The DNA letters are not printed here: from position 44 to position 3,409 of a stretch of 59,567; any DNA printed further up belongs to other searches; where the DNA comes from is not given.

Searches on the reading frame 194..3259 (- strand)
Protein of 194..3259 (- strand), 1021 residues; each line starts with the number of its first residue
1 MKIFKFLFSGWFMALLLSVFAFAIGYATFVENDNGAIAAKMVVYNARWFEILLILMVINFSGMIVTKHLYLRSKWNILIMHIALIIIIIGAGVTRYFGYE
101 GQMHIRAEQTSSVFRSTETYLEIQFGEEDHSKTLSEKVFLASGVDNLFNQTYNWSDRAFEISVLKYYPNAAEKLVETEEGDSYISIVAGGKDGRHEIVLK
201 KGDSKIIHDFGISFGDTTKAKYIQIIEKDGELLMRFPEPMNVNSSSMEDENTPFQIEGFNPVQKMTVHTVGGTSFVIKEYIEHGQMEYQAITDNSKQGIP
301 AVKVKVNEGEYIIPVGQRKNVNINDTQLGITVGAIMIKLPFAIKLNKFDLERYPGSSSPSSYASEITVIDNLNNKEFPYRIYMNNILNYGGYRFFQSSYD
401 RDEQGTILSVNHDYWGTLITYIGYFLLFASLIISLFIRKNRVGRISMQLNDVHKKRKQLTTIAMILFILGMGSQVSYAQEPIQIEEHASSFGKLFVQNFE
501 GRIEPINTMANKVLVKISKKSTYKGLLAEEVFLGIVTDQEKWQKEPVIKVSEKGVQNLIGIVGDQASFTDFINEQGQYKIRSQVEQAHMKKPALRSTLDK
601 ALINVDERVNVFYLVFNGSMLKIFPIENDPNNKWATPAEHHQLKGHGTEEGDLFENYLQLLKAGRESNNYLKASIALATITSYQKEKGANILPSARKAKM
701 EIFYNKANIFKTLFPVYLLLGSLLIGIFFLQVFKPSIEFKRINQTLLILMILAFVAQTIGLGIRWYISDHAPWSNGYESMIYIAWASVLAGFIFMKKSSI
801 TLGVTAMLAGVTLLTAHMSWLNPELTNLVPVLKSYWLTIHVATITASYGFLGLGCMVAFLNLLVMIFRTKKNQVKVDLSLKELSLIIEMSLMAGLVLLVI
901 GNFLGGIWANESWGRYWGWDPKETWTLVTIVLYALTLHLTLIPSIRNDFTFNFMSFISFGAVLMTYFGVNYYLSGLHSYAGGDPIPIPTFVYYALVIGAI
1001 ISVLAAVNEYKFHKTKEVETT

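Call 4: search_protein_families(library=pfam, proteins=[window:194-3259:-], max_evalue=0.01)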
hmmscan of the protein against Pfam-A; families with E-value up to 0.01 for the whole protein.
window:194-3259:- (1021 aa): 2 families
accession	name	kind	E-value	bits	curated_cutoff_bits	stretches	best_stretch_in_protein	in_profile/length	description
PF01578.25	Cytochrom_C_asm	-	4.1e-35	121.8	29.9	1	773-977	1-212/212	Cytochrome C assembly protein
PF05140.19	ResB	-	1.9e-23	83.5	24.6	2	308-405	177-271/486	ResB-like family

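Call 6: search_protein_families(library=ncbifam, proteins=[window:194-3259:-], max_evalue=0.01)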
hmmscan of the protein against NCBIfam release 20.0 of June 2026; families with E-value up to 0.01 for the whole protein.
window:194-3259:- (1021 aa): 2 families
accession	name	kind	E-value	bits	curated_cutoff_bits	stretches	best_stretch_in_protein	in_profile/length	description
TIGR03144.1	cytochr_II_ccsB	equivalog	6.1e-49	167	187.6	1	750-980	2-252/252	c-type cytochrome biogenesis protein CcsB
TIGR01191.1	ccmC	subfamily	3.9e-05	23.7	186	1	884-977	46-140/184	heme ABC transporter permease CcmC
